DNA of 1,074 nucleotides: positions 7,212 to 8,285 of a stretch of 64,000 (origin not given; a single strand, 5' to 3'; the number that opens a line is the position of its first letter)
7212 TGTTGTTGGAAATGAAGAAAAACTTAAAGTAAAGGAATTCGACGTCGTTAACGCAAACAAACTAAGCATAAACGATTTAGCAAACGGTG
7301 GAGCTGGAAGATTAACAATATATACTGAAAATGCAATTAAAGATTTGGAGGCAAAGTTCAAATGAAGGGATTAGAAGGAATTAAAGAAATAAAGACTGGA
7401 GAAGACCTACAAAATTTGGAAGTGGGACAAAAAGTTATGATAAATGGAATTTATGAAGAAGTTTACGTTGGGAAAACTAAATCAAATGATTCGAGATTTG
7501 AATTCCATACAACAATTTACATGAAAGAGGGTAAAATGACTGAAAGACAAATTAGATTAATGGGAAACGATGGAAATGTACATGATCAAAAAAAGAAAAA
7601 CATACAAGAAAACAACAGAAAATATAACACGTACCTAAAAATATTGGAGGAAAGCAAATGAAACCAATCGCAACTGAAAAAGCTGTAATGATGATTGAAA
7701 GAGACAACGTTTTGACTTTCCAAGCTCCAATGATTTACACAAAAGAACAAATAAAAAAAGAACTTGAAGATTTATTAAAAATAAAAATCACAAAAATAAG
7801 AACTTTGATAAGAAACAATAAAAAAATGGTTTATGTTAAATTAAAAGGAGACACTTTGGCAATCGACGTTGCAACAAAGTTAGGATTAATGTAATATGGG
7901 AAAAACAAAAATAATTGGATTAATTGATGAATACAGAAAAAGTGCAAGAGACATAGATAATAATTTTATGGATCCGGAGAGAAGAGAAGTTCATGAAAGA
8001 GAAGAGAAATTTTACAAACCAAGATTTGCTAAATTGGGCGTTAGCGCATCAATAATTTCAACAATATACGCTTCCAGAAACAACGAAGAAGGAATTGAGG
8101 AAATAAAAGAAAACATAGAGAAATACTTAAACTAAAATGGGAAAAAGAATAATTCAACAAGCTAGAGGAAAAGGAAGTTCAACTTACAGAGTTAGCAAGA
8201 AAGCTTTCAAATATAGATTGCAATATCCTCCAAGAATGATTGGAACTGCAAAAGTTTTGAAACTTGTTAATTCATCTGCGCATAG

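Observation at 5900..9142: Five orphan small ORFs inserted at every junction of the normally contiguous L3-L4-L23-L2-S19 block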

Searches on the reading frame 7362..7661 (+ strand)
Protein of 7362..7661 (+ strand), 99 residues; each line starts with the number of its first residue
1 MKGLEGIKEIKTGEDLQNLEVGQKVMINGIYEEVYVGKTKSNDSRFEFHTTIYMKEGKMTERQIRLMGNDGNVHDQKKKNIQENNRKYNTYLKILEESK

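Call 3: search_protein_families(library=pfam, proteins=[window:7362-7661:+], max_evalue=1)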
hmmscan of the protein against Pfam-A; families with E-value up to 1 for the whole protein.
window:7362-7661:+ (99 aa): 0 families

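Call 4: search_protein_families(library=ncbifam, proteins=[window:7362-7661:+], max_evalue=1)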
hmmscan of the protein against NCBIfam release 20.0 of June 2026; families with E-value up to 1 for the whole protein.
window:7362-7661:+ (99 aa): 0 families

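Call 5: search_protein_families(library=phrogs, proteins=[window:7362-7661:+], max_evalue=1)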
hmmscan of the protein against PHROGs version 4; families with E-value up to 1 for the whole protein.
window:7362-7661:+ (99 aa): 1 family
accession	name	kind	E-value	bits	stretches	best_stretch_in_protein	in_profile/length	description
phrog_7177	-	unknown function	0.033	15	1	24-85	24-86/103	-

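Call 44: find_homologous_proteins(query=A2, max_evalue=0.01)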
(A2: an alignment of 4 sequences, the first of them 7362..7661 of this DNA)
Query A2 (4 sequences) (99 aa, profile of the alignment): 5 proteins with E <= 0.01 among 536 candidates.
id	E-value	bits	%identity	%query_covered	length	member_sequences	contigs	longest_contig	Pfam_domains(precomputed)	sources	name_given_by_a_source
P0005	6.7e-41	156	57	95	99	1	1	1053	-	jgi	-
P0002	2.8e-40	154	100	100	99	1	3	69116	-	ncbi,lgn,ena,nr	ncbi:MAG: hypothetical protein KC516_01670 [Nanoarchaeota archaeon]|nr:hypothetical protein [Nanoarc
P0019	4.1e-36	141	35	97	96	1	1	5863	-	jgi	jgi:hypothetical protein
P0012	1.1e-34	136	38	91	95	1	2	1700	-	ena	-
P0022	1.6e-28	117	40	91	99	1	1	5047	-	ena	-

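Call 55: find_encoding_contigs(protein=P0022, flank=5000, max_places=3)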
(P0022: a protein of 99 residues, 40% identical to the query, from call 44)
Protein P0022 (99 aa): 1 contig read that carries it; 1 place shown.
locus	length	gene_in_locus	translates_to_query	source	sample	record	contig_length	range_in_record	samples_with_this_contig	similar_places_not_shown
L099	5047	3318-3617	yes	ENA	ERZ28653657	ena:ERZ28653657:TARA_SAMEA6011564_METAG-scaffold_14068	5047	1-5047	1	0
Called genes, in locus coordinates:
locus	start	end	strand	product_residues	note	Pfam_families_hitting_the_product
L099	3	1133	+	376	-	?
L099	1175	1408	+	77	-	-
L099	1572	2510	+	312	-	PF00297:Ribosomal_L3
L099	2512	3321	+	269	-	PF00573:Ribosomal_L4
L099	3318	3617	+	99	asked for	-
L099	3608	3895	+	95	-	-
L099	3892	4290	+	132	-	PF00276:Ribosomal_L23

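Call 66: predict_structure(alignment_id=A4)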
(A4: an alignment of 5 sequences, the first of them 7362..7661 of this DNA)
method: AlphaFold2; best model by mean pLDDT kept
length: 99 residues; sequences in the alignment: 5
mean_pLDDT: 85.5   pTM: 0.78
mean pLDDT of the five models: 85.5, 83.8, 82.2, 81.1, 80.4
residues with pLDDT >= 90: 45; 70-90: 47; 50-70: 3; < 50: 4
segments of 3 or more residues with pLDDT < 50: 1-4
pLDDT, mean of each block of 10 residues (from residue 1): 62 89 87 91 82 91 89 89 88 87
secondary structure, 60 per line:
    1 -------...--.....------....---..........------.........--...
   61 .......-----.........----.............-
elements in order: E8-10 H13-17 E24-27 E31-40 E47-55 E58-67 E73-81 H86-98
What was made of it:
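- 7362..7661 (+): ORF C, 99 aa, pI 8.8. Member of a small conserved family. Its 3' end carries the GGAGG for uL23 and overlaps the uL23 start (ATGA). AlphaFold pLDDT 85.5, pTM 0.78 (call 66).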

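Call 70: fold_search(model_id=the predicted structure, library=pdb)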
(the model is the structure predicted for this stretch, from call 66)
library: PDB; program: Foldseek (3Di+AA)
matches with E <= 10: 200; with E <= 0.001: 0
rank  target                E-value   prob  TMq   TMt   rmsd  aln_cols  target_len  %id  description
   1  1iz6_C                7.2e-01  0.10  0.23  0.18   9.3        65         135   17  Crystal Structure of Translation Initiation Factor 5A from Pyrococcus Horikoshii (released 2003-01-28)
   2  9bsl_K                8.2e-01  0.13  0.29  0.26  11.7        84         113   17  45SRbgA particle in complex with RbgA and YphC. Class A (released 2024-12-25)
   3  2e4h_MODEL_1_A        1.3e+00  0.13  0.29  0.37  10.1        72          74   15  Solution structure of cytoskeletal protein in complex with tubulin tail (released 2007-08-28)
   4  2cp5_MODEL_1_A        1.4e+00  0.30  0.31  0.23   2.3        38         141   13  Solution structure of the 1st CAP-Gly domain in human CLIP-170/restin (released 2005-11-19)
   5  2cp3_MODEL_1_A        1.5e+00  0.28  0.30  0.35   2.3        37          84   16  Solution structure of the 2nd CAP-Gly domain in human CLIP-115/CYLN2 (released 2005-11-19)
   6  2cp2_MODEL_1_A        1.5e+00  0.18  0.32  0.33  12.9        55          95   14  Solution structure of the 1st CAP-Gly domain in human CLIP-115/CYLN2 (released 2005-11-19)
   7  1whh_MODEL_1_A        1.6e+00  0.20  0.30  0.29   8.3        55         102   16  Solution structure of the 2nd CAP-Gly domain in mouse CLIP170-related 59kDa protein CLIPR-59 (released 2004-11-28)
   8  6riy_A                1.6e+00  0.06  0.20  0.16   9.4        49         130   12  Crystal structure of MchDnaB-1 intein (N145AA) (released 2020-05-13)
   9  9xrl_AL               1.7e+00  0.08  0.20  0.05   5.9        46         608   26  Structure of mouse cytoplasmic lattice (CPL) repeating unit (released 2026-03-18)
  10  8ova_Bc               1.7e+00  0.07  0.25  0.18  11.2        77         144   16  CRYO-EM STRUCTURE OF TRYPANOSOMA BRUCEI PROCYCLIC FORM 80S RIBOSOME : PARENTAL STRAIN (released 2023-11-29)
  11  6rix_B                1.7e+00  0.06  0.20  0.16   9.5        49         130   12  Crystal structure of MchDnaB-1 intein (released 2020-05-13)
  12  8qoh_A                1.9e+00  0.11  0.31  0.14   6.3        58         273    9  Crystal structure of the kinetoplastid kinetochore protein KKT14 C-terminal domain from Apiculatamorpha spiralis (released 2024-01-17)
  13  4d60_A                1.9e+00  0.10  0.28  0.20   9.2        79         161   11  Structure of a dimeric Plasmodium falciparum profilin mutant (released 2015-06-03)
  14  8qnu                  2.1e+00  0.08  0.21  0.16  10.2        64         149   11  Metarhizium robertsii Woronin body major protein (HEX-1) (released 2024-10-09)
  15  2cp6_MODEL_1_A        2.3e+00  0.13  0.32  0.20  10.6        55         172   20  Solution structure of the 2nd CAP-Gly domain in human CLIP-170/restin (released 2005-11-19)
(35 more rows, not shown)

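Call 75: fold_search(model_id=the predicted structure, library=viral)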
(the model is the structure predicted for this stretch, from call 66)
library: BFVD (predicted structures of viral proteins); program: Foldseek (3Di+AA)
matches with E <= 10: 436; with E <= 0.001: 0
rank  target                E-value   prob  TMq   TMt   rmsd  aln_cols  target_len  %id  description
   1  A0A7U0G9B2            2.9e-01  0.33  0.27  0.34   4.0        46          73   17  (no name in the UniProt tables at hand)
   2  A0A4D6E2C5            3.2e-01  0.80  0.48  0.40   5.7        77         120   12  (no name in the UniProt tables at hand)
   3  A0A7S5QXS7            4.4e-01  0.23  0.27  0.37   9.4        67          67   13  Uncharacterized protein [Rhizobium phage RHph_Y68]
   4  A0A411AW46            6.0e-01  0.13  0.25  0.27  11.7        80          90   15  Uncharacterized protein [Pantoea phage vB_PagM_LIET2]
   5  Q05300                7.2e-01  0.30  0.31  0.41   6.6        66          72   11  Gene 83 protein [Mycobacterium phage L5]
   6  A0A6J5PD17            7.2e-01  0.20  0.28  0.09   9.0        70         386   11  Uncharacterized protein [uncultured Caudovirales phage]
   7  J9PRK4                7.2e-01  0.18  0.29  0.30   8.4        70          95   18  Uncharacterized protein [Bacillus phage BCU4]
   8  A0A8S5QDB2            8.1e-01  0.25  0.26  0.20   5.3        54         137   17  YopX protein [Siphoviridae sp. ctbvd11]
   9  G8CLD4                8.1e-01  0.16  0.28  0.32  10.6        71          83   11  (no name in the UniProt tables at hand)
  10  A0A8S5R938            8.1e-01  0.04  0.19  0.18  11.9       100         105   10  Uncharacterized protein [virus sp. ctDYl1]
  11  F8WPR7                8.6e-01  0.16  0.25  0.35   8.7        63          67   19  (no name in the UniProt tables at hand)
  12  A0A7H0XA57            8.6e-01  0.08  0.23  0.09   8.9        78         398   12  (no name in the UniProt tables at hand)
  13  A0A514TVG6            9.2e-01  0.20  0.30  0.20   8.8        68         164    9  Uncharacterized protein [Aeromonas phage D3]
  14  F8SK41                9.2e-01  0.08  0.24  0.09  12.2       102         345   15  Putative tail fibre protein [Pseudomonas phage PhiPA3]
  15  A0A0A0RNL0            9.8e-01  0.12  0.29  0.38   9.4        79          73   13  Uncharacterized protein [Bacillus phage Moonbeam]
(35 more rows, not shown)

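Call 80: search_solved_structures(query=A4, max_evalue=1)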
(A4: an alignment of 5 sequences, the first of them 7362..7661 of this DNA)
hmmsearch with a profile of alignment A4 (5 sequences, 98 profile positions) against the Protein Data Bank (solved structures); distinct sequences matched with E-value up to 1: 1.
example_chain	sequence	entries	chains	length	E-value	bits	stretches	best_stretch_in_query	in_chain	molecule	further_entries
6yal_j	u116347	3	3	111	0.59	13.6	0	40-72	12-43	eukaryotic translation initiation factor 1A | Eukaryotic translation initiation factor 4C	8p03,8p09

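Call 81: search_protein_families(library=padloc, proteins=[window:7362-7661:+], max_evalue=1)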
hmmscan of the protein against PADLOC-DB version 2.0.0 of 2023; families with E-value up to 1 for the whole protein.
window:7362-7661:+ (99 aa): 0 families

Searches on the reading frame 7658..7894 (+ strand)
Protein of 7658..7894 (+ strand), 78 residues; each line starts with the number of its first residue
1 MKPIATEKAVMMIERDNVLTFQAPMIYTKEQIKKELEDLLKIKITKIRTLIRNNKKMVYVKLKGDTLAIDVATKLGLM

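Call 3: search_protein_families(library=pfam, proteins=[window:7658-7894:+], max_evalue=1)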
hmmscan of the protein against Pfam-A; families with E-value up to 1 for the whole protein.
window:7658-7894:+ (78 aa): 3 families
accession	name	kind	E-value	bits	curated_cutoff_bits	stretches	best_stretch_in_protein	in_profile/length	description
PF00276.25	Ribosomal_L23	-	3.2e-10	40.7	30.8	1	2-61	5-63/86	Ribosomal protein L23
PF25416.1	GRHL1_C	-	0.041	14.2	27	1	15-65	10-62/90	GRHL1-like, C-terminal domain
PF14122.12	YokU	-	0.067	13.6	27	1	9-57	27-76/87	YokU-like protein, putative antitoxin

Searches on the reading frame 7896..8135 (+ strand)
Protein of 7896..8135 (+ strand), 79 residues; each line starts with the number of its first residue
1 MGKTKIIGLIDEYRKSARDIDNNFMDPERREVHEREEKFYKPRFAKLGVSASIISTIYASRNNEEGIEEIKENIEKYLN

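Call 3: search_protein_families(library=pfam, proteins=[window:7896-8135:+], max_evalue=1)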
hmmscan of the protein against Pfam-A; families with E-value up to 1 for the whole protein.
window:7896-8135:+ (79 aa): 2 families
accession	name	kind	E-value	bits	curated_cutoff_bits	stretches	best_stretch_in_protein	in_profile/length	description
PF23357.1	DUF7088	-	0.083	13.5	27.8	1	5-51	42-82/105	Domain of unknown function (DUF7088)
PF07733.18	DNA_pol3_alpha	-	0.092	12.8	23.9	1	10-45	94-130/260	Bacterial DNA polymerase III alpha NTPase domain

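Call 4: search_protein_families(library=ncbifam, proteins=[window:7896-8135:+], max_evalue=1)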
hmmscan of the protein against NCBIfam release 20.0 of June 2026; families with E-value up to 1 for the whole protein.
window:7896-8135:+ (79 aa): 1 family
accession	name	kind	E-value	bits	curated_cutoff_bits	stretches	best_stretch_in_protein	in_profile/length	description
NF041860.1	silencer_MvaT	exception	0.015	15.5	180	1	4-36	38-69/125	histone-like nucleoid-structuring protein MvaT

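Call 5: search_protein_families(library=phrogs, proteins=[window:7896-8135:+], max_evalue=1)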
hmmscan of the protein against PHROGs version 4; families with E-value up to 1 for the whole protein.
window:7896-8135:+ (79 aa): 3 families
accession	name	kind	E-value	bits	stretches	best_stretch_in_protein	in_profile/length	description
phrog_3012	-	unknown function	0.2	12.6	0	9-34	5-30/87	-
phrog_514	-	head and packaging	0.31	10.6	1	35-63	392-420/531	major head protein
phrog_2119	-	unknown function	0.42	11.7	1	45-77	34-65/119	-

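Call 47: predict_structure(alignment_id=A1)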
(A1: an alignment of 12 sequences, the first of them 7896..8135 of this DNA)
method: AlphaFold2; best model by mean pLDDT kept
length: 79 residues; sequences in the alignment: 12
mean_pLDDT: 94.9   pTM: 0.83
mean pLDDT of the five models: 94.9, 91.9, 91.0, 90.8, 89.3
residues with pLDDT >= 90: 73; 70-90: 6; 50-70: 0; < 50: 0
segments of 3 or more residues with pLDDT < 50: none
pLDDT, mean of each block of 10 residues (from residue 1): 92 97 94 97 96 96 96 91
secondary structure, 60 per line:
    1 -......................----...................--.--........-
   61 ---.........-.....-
elements in order: H2-23 H28-46 H52-59 H64-72 H74-77
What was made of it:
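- AlphaFold models are confident: D pLDDT 94.9, C pLDDT 85.5 (calls 47, 66). Both modelled proteins are well folded (calls 47, 66). Both have confident folded models (calls 47, 66).
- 7896..8135 (+): ORF D, 79 aa, pI 5.9. Member of a conserved helical family of about 14 known members. 1-nt gaps on both sides. AlphaFold pLDDT 94.9, pTM 0.83 (call 47).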

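Call 51: fold_search(model_id=the predicted structure, library=pdb)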
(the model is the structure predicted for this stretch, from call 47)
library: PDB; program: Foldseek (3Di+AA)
matches with E <= 10: 76; with E <= 0.001: 0
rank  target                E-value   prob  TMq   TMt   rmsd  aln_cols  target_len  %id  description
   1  7mnl_B                1.0e+00  0.28  0.39  0.07  10.5        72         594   17  Crystal structure of the N-terminal domain of NUP358/RanBP2 (residues 1-752) in complex with Fab fragment (released 2022-06-15)
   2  7mnm_B                1.0e+00  0.28  0.39  0.07  10.5        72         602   17  Crystal structure of the N-terminal domain of NUP358/RanBP2 (residues 1-752) T585M mutant in complex with Fab fragment (released 2022-06-15)
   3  7mnn_B                1.0e+00  0.25  0.39  0.07  10.5        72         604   17  Crystal structure of the N-terminal domain of NUP358/RanBP2 (residues 1-752) T653I mutant in complex with Fab fragment (released 2022-06-15)
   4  7mno_B                1.1e+00  0.25  0.39  0.07  10.5        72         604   17  Crystal structure of the N-terminal domain of NUP358/RanBP2 (residues 1-752) I656V mutant in complex with Fab fragment (released 2022-06-15)
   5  7t03_MODEL_1_A        1.1e+00  0.33  0.47  0.37   8.6        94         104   16  NMR structure of a designed cold unfolding four helix bundle (released 2022-03-02)
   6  3u3b_A                2.3e+00  0.15  0.38  0.32   6.8        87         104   14  Crystal Structure of Computationally Redesigned Four-Helix Bundle (released 2012-06-13)
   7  1tjl_A                2.6e+00  0.11  0.37  0.23  12.6        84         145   17  Crystal structure of transcription factor DksA from E. coli (released 2004-09-07)
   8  3eab_D                3.1e+00  0.14  0.42  0.38   9.3        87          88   14  Crystal structure of Spastin MIT in complex with ESCRT III (released 2008-11-11)
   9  3zbh_B                3.1e+00  0.06  0.28  0.25  13.7        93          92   10  Geobacillus thermodenitrificans EsxA crystal form I (released 2012-11-21)
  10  3u3b_B                3.3e+00  0.13  0.39  0.32   6.6        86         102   15  Crystal Structure of Computationally Redesigned Four-Helix Bundle (released 2012-06-13)
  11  3tp0                  3.3e+00  0.13  0.42  0.21   8.4        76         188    9  Structural activation of the transcriptional repressor EthR from M. tuberculosis by single amino-acid change mimicking n (released 2011-12-21)
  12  7uhb_K                3.3e+00  0.12  0.37  0.38  10.7        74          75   12  SARS-CoV-2 spike in complex with AHB2-2GS-SB175 (local refinement of the RBD and AHB2) (released 2022-06-08)
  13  8a7f_A                3.5e+00  0.14  0.35  0.10   9.3        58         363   16  Crystal structure of a chimeric LOV-Histidine kinase SB2F1-I66R mutant (asymmetrical variant, trigonal form with long  (released 2024-01-10)
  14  5nz0                  3.5e+00  0.13  0.42  0.21   8.4        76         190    9  Structure of Transcriptional Regulatory Repressor Protein - EthR from Mycobacterium Tuberculosis in complex with linezol (released 2018-05-30)
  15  9cwp_K                4.0e+00  0.12  0.37  0.41   9.0        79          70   13  Local refinement of the SARS-CoV-2 BA.2.86 RBD in complex with TRI2-2 minibinder (released 2026-01-21)
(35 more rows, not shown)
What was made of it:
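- On Known ribosomal proteins or translation factors: Foldseek against PDB gives a best E of 0.7-1.0 (calls 51, 70).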

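Call 63: find_related_loci(query=window:7896-8135:+, collection=viral_contigs, flank=5000)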
Query window:7896-8135:+ (79 aa) in viral_contigs; peptide patterns used: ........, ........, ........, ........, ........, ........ (x = any residue, [..] = any of these).
56 stretches matched a pattern, but none encodes a relative of the query by tblastn (E <= 1e-3).

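Call 79: search_solved_structures(query=A1, max_evalue=1)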
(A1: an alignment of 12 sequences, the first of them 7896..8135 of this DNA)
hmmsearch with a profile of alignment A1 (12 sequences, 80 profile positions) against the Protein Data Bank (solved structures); distinct sequences matched with E-value up to 1: 2.
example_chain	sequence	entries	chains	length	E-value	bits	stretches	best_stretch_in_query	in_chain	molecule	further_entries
6kos_A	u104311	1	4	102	0.3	14.5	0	3-26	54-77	SUWA (Super WA20)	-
3vjf_A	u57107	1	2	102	0.46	13.9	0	3-30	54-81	WA20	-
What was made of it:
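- On Known ribosomal proteins or translation factors: Profile searches of the C and D families against PDB sequences give nothing below E 0.3 (calls 79, 80).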

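Call 81: search_protein_families(library=padloc, proteins=[window:7896-8135:+], max_evalue=1)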
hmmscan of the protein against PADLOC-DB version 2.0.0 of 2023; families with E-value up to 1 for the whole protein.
window:7896-8135:+ (79 aa): 0 families

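Call 82: find_homologous_proteins(query=A1, max_evalue=0.001)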
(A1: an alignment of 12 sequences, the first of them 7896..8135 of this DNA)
Query A1 (12 sequences) (79 aa, profile of the alignment): 8 proteins with E <= 0.001 among 651 candidates.
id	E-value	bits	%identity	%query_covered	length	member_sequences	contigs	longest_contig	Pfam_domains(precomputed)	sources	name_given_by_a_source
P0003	4.0e-30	122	100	100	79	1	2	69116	-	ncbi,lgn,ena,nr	ncbi:MAG: hypothetical protein KC516_01680 [Nanoarchaeota archaeon]|nr:hypothetical protein [Nanoarc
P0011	1.4e-29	120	43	97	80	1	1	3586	-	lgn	-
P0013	2.0e-28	116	42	99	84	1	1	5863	-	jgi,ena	jgi:hypothetical protein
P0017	6.0e-28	115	42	95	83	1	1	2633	-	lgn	-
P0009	1.1e-27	114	43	97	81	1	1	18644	-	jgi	-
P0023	1.2e-27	114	44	99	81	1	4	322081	-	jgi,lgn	jgi:hypothetical protein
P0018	5.3e-26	108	38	92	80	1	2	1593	-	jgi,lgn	-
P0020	4.5e-23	99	35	97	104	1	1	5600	-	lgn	-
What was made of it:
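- The D family has about 14 members and the C family about 7 among billions of proteins (calls 44, 82).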
